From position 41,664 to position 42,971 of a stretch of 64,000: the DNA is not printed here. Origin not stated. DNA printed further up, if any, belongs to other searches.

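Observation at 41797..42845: IS481-family element inserted at a CTAG site 10 bp upstream of a globin-coupled-sensor GGDEF-EAL gene, in the same orientation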

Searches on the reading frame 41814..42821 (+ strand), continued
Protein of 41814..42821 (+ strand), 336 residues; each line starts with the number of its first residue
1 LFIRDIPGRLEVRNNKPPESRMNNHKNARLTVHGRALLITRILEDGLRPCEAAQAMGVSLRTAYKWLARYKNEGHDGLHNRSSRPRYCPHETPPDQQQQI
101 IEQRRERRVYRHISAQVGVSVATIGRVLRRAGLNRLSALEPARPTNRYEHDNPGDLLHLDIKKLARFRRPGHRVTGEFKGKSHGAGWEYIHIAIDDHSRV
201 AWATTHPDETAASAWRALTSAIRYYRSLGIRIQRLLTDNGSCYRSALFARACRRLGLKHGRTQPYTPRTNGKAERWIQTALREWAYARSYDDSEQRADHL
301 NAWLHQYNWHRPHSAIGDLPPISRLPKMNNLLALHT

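Call 14: find_homologous_proteins(query=window:41877-42821:+, max_evalue=1e-30)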
Query window:41877-42821:+ (315 aa): 8000 proteins with E <= 1e-30 among 8000 candidates; the best 120 are listed.
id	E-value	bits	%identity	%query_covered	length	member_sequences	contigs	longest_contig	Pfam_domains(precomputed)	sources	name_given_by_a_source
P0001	2.2e-206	702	98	100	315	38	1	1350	PF00665.33,PF13384.13,PF13551.13,PF13011.12,PF13518.13,PF13683.13,PF13565.13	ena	-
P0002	1.3e-164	565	78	100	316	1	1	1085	PF00665.33,PF13384.13,PF13551.13,PF13011.12,PF01527.27,PF13518.13,PF08281.19,PF06056.19,PF13683.13,PF13565.13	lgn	-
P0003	7.9e-164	563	78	100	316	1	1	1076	PF13384.13,PF20432.5,PF13518.13,PF01381.29,PF08281.19,PF13565.13,PF12728.14,PF00665.33,PF13551.13,PF13011.12,PF01527.27,PF06056.19,PF13683.13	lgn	-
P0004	9.7e-161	552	77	100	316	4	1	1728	PF00665.33,PF13384.13,PF13551.13,PF13011.12,PF13518.13,PF08281.19,PF13683.13,PF13565.13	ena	-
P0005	1.2e-160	552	77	100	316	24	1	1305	PF00665.33,PF13384.13,PF13551.13,PF13011.12,PF01527.27,PF13518.13,PF13683.13,PF13565.13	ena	-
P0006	4.5e-152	524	73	100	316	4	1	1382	PF13384.13,PF20432.5,PF13518.13,PF01381.29,PF08281.19,PF13565.13,PF00665.33,PF13551.13,PF13011.12,PF01527.27,PF06056.19,PF13683.13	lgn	-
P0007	4.6e-152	524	72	100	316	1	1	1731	PF00665.33,PF13384.13,PF13551.13,PF13011.12,PF01527.27,PF13518.13,PF08281.19,PF13683.13,PF13565.13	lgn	-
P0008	5.8e-151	520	73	100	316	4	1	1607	PF00665.33,PF13384.13,PF13551.13,PF13011.12,PF13518.13,PF13683.13,PF13565.13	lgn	-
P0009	4.2e-150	517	72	100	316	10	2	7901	PF00665.33,PF13384.13,PF13551.13,PF13011.12,PF13518.13,PF08281.19,PF06056.19,PF13683.13,PF13565.13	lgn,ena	-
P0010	8.8e-150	516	71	100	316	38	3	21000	PF00665.33,PF13384.13,PF13551.13,PF13011.12,PF13518.13,PF08281.19,PF06056.19,PF13683.13,PF13565.13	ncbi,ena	-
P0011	4.2e-149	514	72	100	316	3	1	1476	PF00665.33,PF13384.13,PF13551.13,PF13011.12,PF01527.27,PF13518.13,PF08281.19,PF13683.13,PF13565.13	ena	-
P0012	2.7e-146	505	71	100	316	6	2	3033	PF00665.33,PF13384.13,PF13551.13,PF13011.12,PF13518.13,PF08281.19,PF06056.19,PF13683.13,PF13565.13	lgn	-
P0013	1.1e-145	503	67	100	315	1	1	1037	PF13412.13,PF00665.33,PF13384.13,PF13551.13,PF13011.12,PF01527.27,PF13518.13,PF08281.19,PF06056.19,PF13683.13,PF13565.13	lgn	-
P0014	1.3e-145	503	68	100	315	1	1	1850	PF13412.13,PF00665.33,PF13384.13,PF13551.13,PF13011.12,PF01527.27,PF13518.13,PF08281.19,PF06056.19,PF13683.13,PF13565.13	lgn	-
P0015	1.7e-145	502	69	100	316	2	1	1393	PF00665.33,PF13384.13,PF13551.13,PF13011.12,PF01527.27,PF13518.13,PF13683.13,PF13565.13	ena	-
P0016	7.8e-145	500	67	100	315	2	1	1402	PF12728.14,PF00665.33,PF13384.13,PF13551.13,PF13011.12,PF01527.27,PF13518.13,PF08281.19,PF06056.19,PF13683.13,PF13565.13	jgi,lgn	-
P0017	1.2e-144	499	69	100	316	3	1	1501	PF00665.33,PF25787.2,PF13384.13,PF13551.13,PF13011.12,PF01527.27,PF13518.13,PF08281.19,PF06056.19,PF13683.13,PF13565.13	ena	-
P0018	1.2e-144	499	71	100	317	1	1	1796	PF00665.33,PF13384.13,PF13551.13,PF13011.12,PF13518.13,PF13683.13,PF13565.13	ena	-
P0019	2.0e-144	499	70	100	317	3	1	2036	PF00665.33,PF13384.13,PF13551.13,PF13011.12,PF13518.13,PF13683.13,PF13565.13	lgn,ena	-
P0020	3.0e-144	498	69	100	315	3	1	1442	PF00665.33,PF13384.13,PF13551.13,PF13011.12,PF01527.27,PF13518.13,PF08281.19,PF06056.19,PF13683.13,PF13565.13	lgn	-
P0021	5.9e-144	497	70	100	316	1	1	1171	PF00665.33,PF13384.13,PF13551.13,PF13011.12,PF13518.13,PF13683.13,PF13565.13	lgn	-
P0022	6.1e-144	497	70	100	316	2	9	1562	PF00665.33,PF13384.13,PF13551.13,PF13011.12,PF01527.27,PF13518.13,PF04545.23,PF08281.19,PF13683.13,PF25213.2,PF13565.13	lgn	-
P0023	6.6e-144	497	67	100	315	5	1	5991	PF13384.13,PF13518.13,PF02796.22,PF08281.19,PF13565.13,PF12728.14,PF00665.33,PF13551.13,PF13011.12,PF01527.27,PF04545.23,PF06056.19,PF13683.13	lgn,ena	-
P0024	2.1e-143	495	69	100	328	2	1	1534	PF00665.33,PF13384.13,PF13551.13,PF13011.12,PF01527.27,PF13518.13,PF06056.19,PF13683.13,PF13565.13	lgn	-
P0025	3.4e-143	495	67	100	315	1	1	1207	PF13384.13,PF13518.13,PF02796.22,PF01381.29,PF09339.17,PF08281.19,PF25213.2,PF13565.13,PF12728.14,PF13412.13,PF00665.33,PF13936.13,PF13551.13,PF13011.12,PF01527.27,PF04545.23,PF06056.19,PF13683.13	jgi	jgi:transposase InsO family protein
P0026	5.3e-143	494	68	100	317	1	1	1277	PF00665.33,PF25787.2,PF13384.13,PF13551.13,PF13011.12,PF13518.13,PF08281.19,PF13683.13,PF13565.13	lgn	-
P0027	5.6e-143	494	69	100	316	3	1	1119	PF00665.33,PF13384.13,PF13551.13,PF13011.12,PF01527.27,PF13518.13,PF08281.19,PF13683.13,PF13565.13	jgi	-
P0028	6.8e-143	494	67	100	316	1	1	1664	PF00665.33,PF13384.13,PF13551.13,PF13011.12,PF01527.27,PF13518.13,PF08281.19,PF06056.19,PF13683.13,PF13565.13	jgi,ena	jgi:transposase InsO family protein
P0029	8.1e-143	493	70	100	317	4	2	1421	PF00665.33,PF13384.13,PF13551.13,PF13011.12,PF01527.27,PF13518.13,PF08281.19,PF13683.13,PF13565.13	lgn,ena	-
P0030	9.3e-143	493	68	100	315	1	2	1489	PF13384.13,PF13518.13,PF01381.29,PF08281.19,PF13565.13,PF00665.33,PF13551.13,PF13011.12,PF01527.27,PF04545.23,PF06056.19,PF13683.13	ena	-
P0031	1.2e-142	493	66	100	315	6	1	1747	PF13384.13,PF13518.13,PF09339.17,PF08281.19,PF13565.13,PF12728.14,PF00665.33,PF13936.13,PF13551.13,PF13011.12,PF01527.27,PF04545.23,PF06056.19,PF13683.13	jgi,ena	jgi:transposase InsO family protein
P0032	1.4e-142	493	67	100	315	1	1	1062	PF00665.33,PF13384.13,PF13551.13,PF13011.12,PF13518.13,PF06056.19,PF13683.13,PF13565.13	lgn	-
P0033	3.7e-142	491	68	100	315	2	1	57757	PF12728.14,PF00665.33,PF13384.13,PF13551.13,PF13011.12,PF01527.27,PF13518.13,PF08281.19,PF06056.19,PF13683.13,PF13565.13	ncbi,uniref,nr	ncbi:IS481 family transposase [Thiohalobacter sp.]|uniref:IS481 family transposase n=1 Tax=Thiohalob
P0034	5.2e-142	491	68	100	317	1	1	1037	PF00665.33,PF13384.13,PF13551.13,PF13011.12,PF01527.27,PF13518.13,PF08281.19,PF13683.13,PF13565.13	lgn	-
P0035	7.6e-142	490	69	100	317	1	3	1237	PF00665.33,PF13384.13,PF13551.13,PF13011.12,PF13518.13,PF13683.13,PF13565.13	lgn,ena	-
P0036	1.5e-141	489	67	100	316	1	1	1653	PF00665.33,PF13384.13,PF13551.13,PF13011.12,PF01527.27,PF13518.13,PF08281.19,PF06056.19,PF13683.13,PF13565.13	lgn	-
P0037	1.6e-141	489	69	100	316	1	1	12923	PF00665.33,PF13384.13,PF13551.13,PF13011.12,PF13518.13,PF08281.19,PF13683.13,PF13565.13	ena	-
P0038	1.7e-141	489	69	100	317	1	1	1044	PF00665.33,PF13384.13,PF13551.13,PF13011.12,PF13518.13,PF13683.13,PF13565.13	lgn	-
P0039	1.7e-141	489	69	100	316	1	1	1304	PF00665.33,PF13384.13,PF13936.13,PF13551.13,PF13011.12,PF01527.27,PF13518.13,PF13683.13,PF13565.13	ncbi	-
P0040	1.8e-141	489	70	100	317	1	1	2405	PF00665.33,PF13384.13,PF13551.13,PF13011.12,PF13518.13,PF08281.19,PF13683.13,PF13565.13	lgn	-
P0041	1.8e-141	489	67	100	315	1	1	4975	PF00665.33,PF13384.13,PF13551.13,PF13011.12,PF13518.13,PF06056.19,PF13683.13,PF13565.13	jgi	jgi:transposase InsO family protein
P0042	1.8e-141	489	69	100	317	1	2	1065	PF00665.33,PF13384.13,PF13551.13,PF13011.12,PF13518.13,PF13683.13,PF13565.13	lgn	-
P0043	3.1e-141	488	68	100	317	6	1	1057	PF00665.33,PF13384.13,PF13551.13,PF13011.12,PF01527.27,PF13518.13,PF06056.19,PF13683.13,PF13565.13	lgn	-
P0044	3.3e-141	488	69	100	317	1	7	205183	PF00665.33,PF13384.13,PF13551.13,PF13011.12,PF13518.13,PF13683.13,PF13565.13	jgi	jgi:transposase InsO family protein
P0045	5.5e-141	487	69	100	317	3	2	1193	PF00665.33,PF13384.13,PF13936.13,PF13551.13,PF13011.12,PF13518.13,PF08281.19,PF13683.13,PF13560.13,PF13565.13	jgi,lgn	-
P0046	6.1e-141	487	69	100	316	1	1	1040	PF12728.14,PF00665.33,PF13384.13,PF13551.13,PF13011.12,PF01527.27,PF13518.13,PF08281.19,PF06056.19,PF13683.13,PF13565.13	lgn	-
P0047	1.3e-140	486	69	100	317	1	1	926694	PF00665.33,PF13384.13,PF13551.13,PF13011.12,PF13518.13,PF08281.19,PF13683.13,PF13565.13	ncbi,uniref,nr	ncbi:IS481 family transposase [Pseudohalioglobus sediminis]|uniref:IS481 family transposase n=1 Tax=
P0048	1.3e-140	486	68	100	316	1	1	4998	PF00665.33,PF13384.13,PF13551.13,PF13011.12,PF13518.13,PF08281.19,PF13683.13,PF13565.13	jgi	jgi:transposase InsO family protein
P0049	1.5e-140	486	70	100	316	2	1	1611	PF00665.33,PF13384.13,PF13551.13,PF13011.12,PF01527.27,PF13518.13,PF04545.23,PF08281.19,PF13683.13,PF13565.13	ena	-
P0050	1.5e-140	486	69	100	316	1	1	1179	PF00665.33,PF13384.13,PF13551.13,PF13011.12,PF01527.27,PF13518.13,PF08281.19,PF13683.13,PF13565.13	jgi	-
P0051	3.5e-140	485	67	100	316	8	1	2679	PF13730.13,PF13384.13,PF13518.13,PF08281.19,PF25213.2,PF13565.13,PF13412.13,PF00665.33,PF13551.13,PF13011.12,PF01527.27,PF13542.13,PF06056.19,PF13683.13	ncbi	-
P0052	4.0e-140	485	67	100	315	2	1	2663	PF00665.33,PF13384.13,PF13551.13,PF13011.12,PF01527.27,PF13518.13,PF08281.19,PF06056.19,PF13683.13,PF13565.13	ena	-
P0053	5.7e-140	484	66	100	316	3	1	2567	PF00665.33,PF13384.13,PF13551.13,PF13011.12,PF01527.27,PF13518.13,PF08281.19,PF06056.19,PF13683.13,PF13565.13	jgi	jgi:transposase InsO family protein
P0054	5.9e-140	484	68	100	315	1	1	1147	PF00665.33,PF13384.13,PF13551.13,PF13011.12,PF13518.13,PF13683.13,PF13565.13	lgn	-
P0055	6.0e-140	484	67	100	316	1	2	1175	PF13384.13,PF13518.13,PF02796.22,PF08281.19,PF13565.13,PF00665.33,PF13936.13,PF13551.13,PF13011.12,PF01527.27,PF18024.8,PF06056.19,PF13683.13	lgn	-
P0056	8.8e-140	484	66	100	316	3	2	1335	PF00665.33,PF13384.13,PF13551.13,PF13011.12,PF13518.13,PF13683.13,PF13565.13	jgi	jgi:transposase InsO family protein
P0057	8.9e-140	483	68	100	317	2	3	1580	PF00665.33,PF13384.13,PF13551.13,PF13011.12,PF13518.13,PF08281.19,PF13683.13,PF13565.13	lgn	-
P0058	1.1e-139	483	65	100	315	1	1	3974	PF12728.14,PF00665.33,PF13384.13,PF13551.13,PF13011.12,PF01527.27,PF13518.13,PF08281.19,PF06056.19,PF13683.13,PF13565.13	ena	-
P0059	1.1e-139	483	67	100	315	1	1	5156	PF13384.13,PF13518.13,PF02796.22,PF09339.17,PF08281.19,PF13565.13,PF12728.14,PF00665.33,PF13551.13,PF13011.12,PF01527.27,PF06056.19,PF13683.13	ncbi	-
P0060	1.2e-139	483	68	100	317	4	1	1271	PF00665.33,PF13384.13,PF13936.13,PF13551.13,PF13011.12,PF13518.13,PF04545.23,PF08281.19,PF13683.13,PF13565.13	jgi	jgi:transposase InsO family protein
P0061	1.3e-139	483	68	100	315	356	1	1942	PF00665.33,PF13384.13,PF13551.13,PF13011.12,PF13518.13,PF13683.13,PF13565.13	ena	-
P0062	1.3e-139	483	67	100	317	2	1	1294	PF00665.33,PF13384.13,PF13551.13,PF13011.12,PF01527.27,PF13518.13,PF13683.13,PF13565.13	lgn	-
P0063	1.4e-139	483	68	100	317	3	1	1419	PF00665.33,PF13384.13,PF13551.13,PF13011.12,PF13518.13,PF13683.13,PF13565.13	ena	-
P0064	1.4e-139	483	66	100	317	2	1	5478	PF13384.13,PF13518.13,PF02796.22,PF08281.19,PF13565.13,PF00665.33,PF13551.13,PF13011.12,PF01527.27,PF13542.13,PF06056.19,PF13683.13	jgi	jgi:transposase InsO family protein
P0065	1.6e-139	483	64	100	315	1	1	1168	PF13730.13,PF13384.13,PF04967.19,PF13518.13,PF02796.22,PF01381.29,PF09339.17,PF08281.19,PF25213.2,PF13565.13,PF12728.14,PF13412.13,PF00665.33,PF13936.13,PF13551.13,PF13011.12,PF01527.27,PF04545.23,PF06056.19,PF13683.13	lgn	-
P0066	1.6e-139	483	69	100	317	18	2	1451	PF00665.33,PF13384.13,PF13551.13,PF13011.12,PF13518.13,PF13683.13,PF13565.13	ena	-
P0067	1.7e-139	483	67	100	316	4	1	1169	PF00665.33,PF13384.13,PF13551.13,PF13011.12,PF01527.27,PF13518.13,PF13542.13,PF08281.19,PF06056.19,PF13683.13,PF13565.13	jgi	jgi:transposase InsO family protein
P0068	1.8e-139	482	66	100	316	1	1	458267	PF13384.13,PF13518.13,PF02796.22,PF08281.19,PF13565.13,PF12728.14,PF00665.33,PF13551.13,PF13011.12,PF01527.27,PF06056.19,PF13683.13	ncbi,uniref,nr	ncbi:IS481 family transposase [Halomonas koreensis]|uniref:IS481 family transposase n=1 Tax=Halomona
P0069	2.6e-139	482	68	100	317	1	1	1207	PF00665.33,PF13384.13,PF13551.13,PF13011.12,PF13518.13,PF04545.23,PF08281.19,PF13683.13,PF13565.13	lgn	-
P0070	2.8e-139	482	68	100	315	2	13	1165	PF00665.33,PF13384.13,PF20432.5,PF13551.13,PF13011.12,PF01527.27,PF13518.13,PF08281.19,PF06056.19,PF13683.13,PF13565.13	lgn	-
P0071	3.1e-139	482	68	100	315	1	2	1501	PF00665.33,PF13384.13,PF20432.5,PF13551.13,PF13011.12,PF01527.27,PF13518.13,PF08281.19,PF06056.19,PF13683.13,PF13565.13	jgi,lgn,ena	jgi:transposase InsO family protein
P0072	4.1e-139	481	69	100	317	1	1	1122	PF00665.33,PF13384.13,PF13551.13,PF13011.12,PF01527.27,PF13518.13,PF04545.23,PF08281.19,PF06056.19,PF13683.13,PF13565.13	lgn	-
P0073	4.1e-139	481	67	100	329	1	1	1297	PF00665.33,PF13384.13,PF13551.13,PF13011.12,PF13518.13,PF08281.19,PF13683.13,PF13565.13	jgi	-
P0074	4.2e-139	481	69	100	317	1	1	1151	PF00665.33,PF13384.13,PF13551.13,PF13011.12,PF13518.13,PF08281.19,PF13683.13,PF13565.13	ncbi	-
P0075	4.7e-139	481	67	100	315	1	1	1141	PF00665.33,PF13384.13,PF13551.13,PF13011.12,PF13518.13,PF08281.19,PF13683.13,PF13565.13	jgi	-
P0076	5.2e-139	481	68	100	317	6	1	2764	PF00665.33,PF13384.13,PF13551.13,PF13011.12,PF01527.27,PF13518.13,PF08281.19,PF13683.13,PF13565.13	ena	-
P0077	6.0e-139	481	68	100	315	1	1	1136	PF00665.33,PF13384.13,PF13551.13,PF13011.12,PF13518.13,PF08281.19,PF06056.19,PF13683.13,PF13565.13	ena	-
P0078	6.4e-139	481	66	100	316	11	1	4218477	PF13384.13,PF13518.13,PF02796.22,PF08281.19,PF13565.13,PF12728.14,PF00665.33,PF13551.13,PF13011.12,PF01527.27,PF06056.19,PF13683.13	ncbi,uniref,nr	ncbi:IS481 family transposase [Halomonas sp. M4R1S46]|uniref:IS481 family transposase n=1 Tax=Halomo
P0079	7.1e-139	481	67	100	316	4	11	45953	PF13384.13,PF13518.13,PF02796.22,PF08281.19,PF13565.13,PF12728.14,PF00665.33,PF13551.13,PF13011.12,PF01527.27,PF06056.19,PF13683.13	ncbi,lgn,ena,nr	ncbi:MAG: IS481 family transposase [Cycloclasticus sp.]|nr:IS481 family transposase [Cycloclasticus 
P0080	8.2e-139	480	69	100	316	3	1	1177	PF00665.33,PF13384.13,PF13551.13,PF13011.12,PF01527.27,PF13518.13,PF08281.19,PF13683.13,PF13565.13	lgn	-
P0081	1.0e-138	480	65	100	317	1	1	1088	PF00665.33,PF13384.13,PF13551.13,PF13011.12,PF01527.27,PF13518.13,PF04545.23,PF08281.19,PF06056.19,PF13683.13,PF13565.13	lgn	-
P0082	1.2e-138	480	68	100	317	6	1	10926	PF00665.33,PF13384.13,PF13551.13,PF13011.12,PF13518.13,PF04545.23,PF08281.19,PF13683.13,PF13565.13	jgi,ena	jgi:transposase InsO family protein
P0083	1.2e-138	480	65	100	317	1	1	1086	PF13384.13,PF04967.19,PF13518.13,PF09339.17,PF08281.19,PF25213.2,PF13565.13,PF12728.14,PF13412.13,PF00665.33,PF13551.13,PF13011.12,PF01527.27,PF04545.23,PF06056.19,PF13683.13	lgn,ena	-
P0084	1.2e-138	480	69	96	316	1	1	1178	PF00665.33,PF13384.13,PF13551.13,PF13011.12,PF13518.13,PF04545.23,PF08281.19,PF13683.13,PF13565.13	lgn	-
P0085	1.5e-138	479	67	100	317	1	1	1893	PF13384.13,PF13518.13,PF01381.29,PF08281.19,PF13565.13,PF01371.26,PF00665.33,PF00356.28,PF13551.13,PF13011.12,PF01527.27,PF13542.13,PF13683.13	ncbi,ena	-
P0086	1.8e-138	479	68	100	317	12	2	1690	PF00665.33,PF25787.2,PF13384.13,PF13551.13,PF13011.12,PF13518.13,PF13683.13,PF13565.13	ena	-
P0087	1.8e-138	479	67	100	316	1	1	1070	PF00665.33,PF13384.13,PF13936.13,PF13551.13,PF13011.12,PF01527.27,PF13518.13,PF13683.13,PF13565.13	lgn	-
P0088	2.4e-138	479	66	100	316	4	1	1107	PF00665.33,PF13384.13,PF13551.13,PF13011.12,PF01527.27,PF13518.13,PF13542.13,PF08281.19,PF13683.13,PF13565.13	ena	-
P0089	2.6e-138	479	67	100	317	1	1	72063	PF00665.33,PF13384.13,PF13551.13,PF13011.12,PF13518.13,PF13683.13,PF13565.13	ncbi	-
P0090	2.7e-138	479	67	100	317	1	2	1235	PF00665.33,PF13384.13,PF13551.13,PF13011.12,PF13518.13,PF08281.19,PF13683.13,PF13565.13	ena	-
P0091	2.9e-138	479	66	100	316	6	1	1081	PF00665.33,PF13384.13,PF13551.13,PF13011.12,PF13518.13,PF08281.19,PF06056.19,PF13683.13,PF13565.13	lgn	-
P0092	3.0e-138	478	69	100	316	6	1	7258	PF00665.33,PF13384.13,PF13936.13,PF13551.13,PF13011.12,PF13518.13,PF13683.13,PF25213.2,PF13565.13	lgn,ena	-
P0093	3.1e-138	478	67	100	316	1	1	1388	PF13384.13,PF13518.13,PF01381.29,PF08281.19,PF13565.13,PF00665.33,PF13936.13,PF13551.13,PF13011.12,PF01527.27,PF18024.8,PF04545.23,PF06056.19,PF13683.13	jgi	jgi:transposase InsO family protein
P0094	3.2e-138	478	68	100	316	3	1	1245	PF00665.33,PF13384.13,PF13551.13,PF13011.12,PF01527.27,PF13518.13,PF13683.13,PF13565.13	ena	-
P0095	3.5e-138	478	68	100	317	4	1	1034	PF00665.33,PF13384.13,PF20432.5,PF13551.13,PF13011.12,PF13518.13,PF08281.19,PF06056.19,PF13683.13,PF13565.13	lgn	-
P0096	4.1e-138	478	66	100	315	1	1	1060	PF00665.33,PF13384.13,PF13551.13,PF13011.12,PF01527.27,PF13518.13,PF08281.19,PF06056.19,PF13683.13,PF13565.13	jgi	jgi:transposase InsO family protein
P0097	4.2e-138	478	67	100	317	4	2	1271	PF00665.33,PF13384.13,PF13551.13,PF13011.12,PF13518.13,PF08281.19,PF13683.13,PF13565.13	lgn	-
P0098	4.2e-138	478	63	100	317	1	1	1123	PF13730.13,PF13384.13,PF13518.13,PF02796.22,PF01381.29,PF09339.17,PF08281.19,PF13565.13,PF12728.14,PF13412.13,PF00665.33,PF13936.13,PF13551.13,PF13011.12,PF01527.27,PF04545.23,PF06056.19,PF13683.13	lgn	-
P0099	5.0e-138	478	69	100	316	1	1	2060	PF00665.33,PF13384.13,PF13551.13,PF13011.12,PF01527.27,PF13518.13,PF08281.19,PF13683.13,PF13565.13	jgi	-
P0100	5.0e-138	478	67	100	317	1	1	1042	PF00665.33,PF13384.13,PF13551.13,PF13011.12,PF13518.13,PF08281.19,PF13683.13,PF13565.13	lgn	-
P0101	5.0e-138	478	66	100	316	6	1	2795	PF12728.14,PF00665.33,PF13384.13,PF13551.13,PF13011.12,PF01527.27,PF13518.13,PF08281.19,PF06056.19,PF13683.13,PF13565.13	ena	-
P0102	5.1e-138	478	68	100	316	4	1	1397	PF00665.33,PF25787.2,PF13384.13,PF13551.13,PF13011.12,PF13518.13,PF13683.13,PF13565.13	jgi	-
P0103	6.2e-138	477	66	100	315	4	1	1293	PF00665.33,PF25787.2,PF13384.13,PF13551.13,PF13011.12,PF13518.13,PF13683.13,PF13565.13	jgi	-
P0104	6.6e-138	477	69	100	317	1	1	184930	PF00665.33,PF13384.13,PF13551.13,PF13011.12,PF13518.13,PF13683.13,PF13565.13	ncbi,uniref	ncbi:integrase catalytic subunit [Salinisphaera shabanensis T35B1]|uniref:IS481 family transposase n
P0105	6.9e-138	477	68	100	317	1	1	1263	PF00665.33,PF13384.13,PF13551.13,PF13011.12,PF01527.27,PF13518.13,PF08281.19,PF13683.13,PF13565.13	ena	-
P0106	7.1e-138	477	68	100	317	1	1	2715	PF00665.33,PF13384.13,PF13551.13,PF13011.12,PF13518.13,PF06056.19,PF13683.13,PF13565.13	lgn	-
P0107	7.5e-138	477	67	100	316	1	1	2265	PF00665.33,PF13384.13,PF13551.13,PF13011.12,PF13518.13,PF13683.13,PF13565.13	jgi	jgi:transposase InsO family protein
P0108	9.0e-138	477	67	100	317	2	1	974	PF00665.33,PF13384.13,PF13551.13,PF13011.12,PF13518.13,PF08281.19,PF13683.13,PF13565.13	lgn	-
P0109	9.5e-138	477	67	100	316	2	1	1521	PF00665.33,PF13384.13,PF13551.13,PF13011.12,PF01527.27,PF13518.13,PF08281.19,PF13683.13,PF13565.13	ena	-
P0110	1.0e-137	477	67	100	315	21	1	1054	PF00665.33,PF13384.13,PF13551.13,PF13011.12,PF13518.13,PF06056.19,PF13683.13,PF13565.13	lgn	-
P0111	1.0e-137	477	67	100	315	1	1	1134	PF00665.33,PF13384.13,PF13551.13,PF13011.12,PF01527.27,PF13518.13,PF08281.19,PF13683.13,PF13565.13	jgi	-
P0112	1.1e-137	477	66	100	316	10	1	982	PF13730.13,PF13384.13,PF13518.13,PF01381.29,PF08281.19,PF13565.13,PF00665.33,PF13551.13,PF13011.12,PF01527.27,PF06056.19,PF13683.13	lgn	-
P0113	1.3e-137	476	67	100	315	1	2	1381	PF00665.33,PF13384.13,PF13551.13,PF13011.12,PF01527.27,PF13518.13,PF08281.19,PF13683.13,PF13565.13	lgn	-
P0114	1.3e-137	476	64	100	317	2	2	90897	PF00665.33,PF13384.13,PF13551.13,PF13011.12,PF01527.27,PF13518.13,PF08281.19,PF06056.19,PF13683.13,PF13565.13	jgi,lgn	-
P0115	1.5e-137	476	66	100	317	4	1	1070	PF13384.13,PF13518.13,PF02796.22,PF08281.19,PF13565.13,PF13412.13,PF00665.33,PF13936.13,PF13551.13,PF13011.12,PF01527.27,PF04545.23,PF06056.19,PF13683.13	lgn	-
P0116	1.8e-137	476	67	100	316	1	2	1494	PF00665.33,PF13384.13,PF13551.13,PF13011.12,PF01527.27,PF13518.13,PF13683.13,PF13565.13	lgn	-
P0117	1.8e-137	476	65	100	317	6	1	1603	PF00665.33,PF13384.13,PF13551.13,PF13011.12,PF01527.27,PF13518.13,PF13542.13,PF08281.19,PF06056.19,PF13683.13,PF13565.13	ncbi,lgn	-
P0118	1.9e-137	476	68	100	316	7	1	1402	PF00665.33,PF13384.13,PF13551.13,PF13011.12,PF13518.13,PF08281.19,PF13683.13,PF13565.13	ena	-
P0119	2.4e-137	475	67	100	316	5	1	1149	PF00665.33,PF13384.13,PF13551.13,PF13011.12,PF13518.13,PF13683.13,PF13565.13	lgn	-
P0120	2.6e-137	475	68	100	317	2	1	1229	PF00665.33,PF13384.13,PF13551.13,PF13011.12,PF01527.27,PF13518.13,PF08281.19,PF13683.13,PF13565.13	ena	-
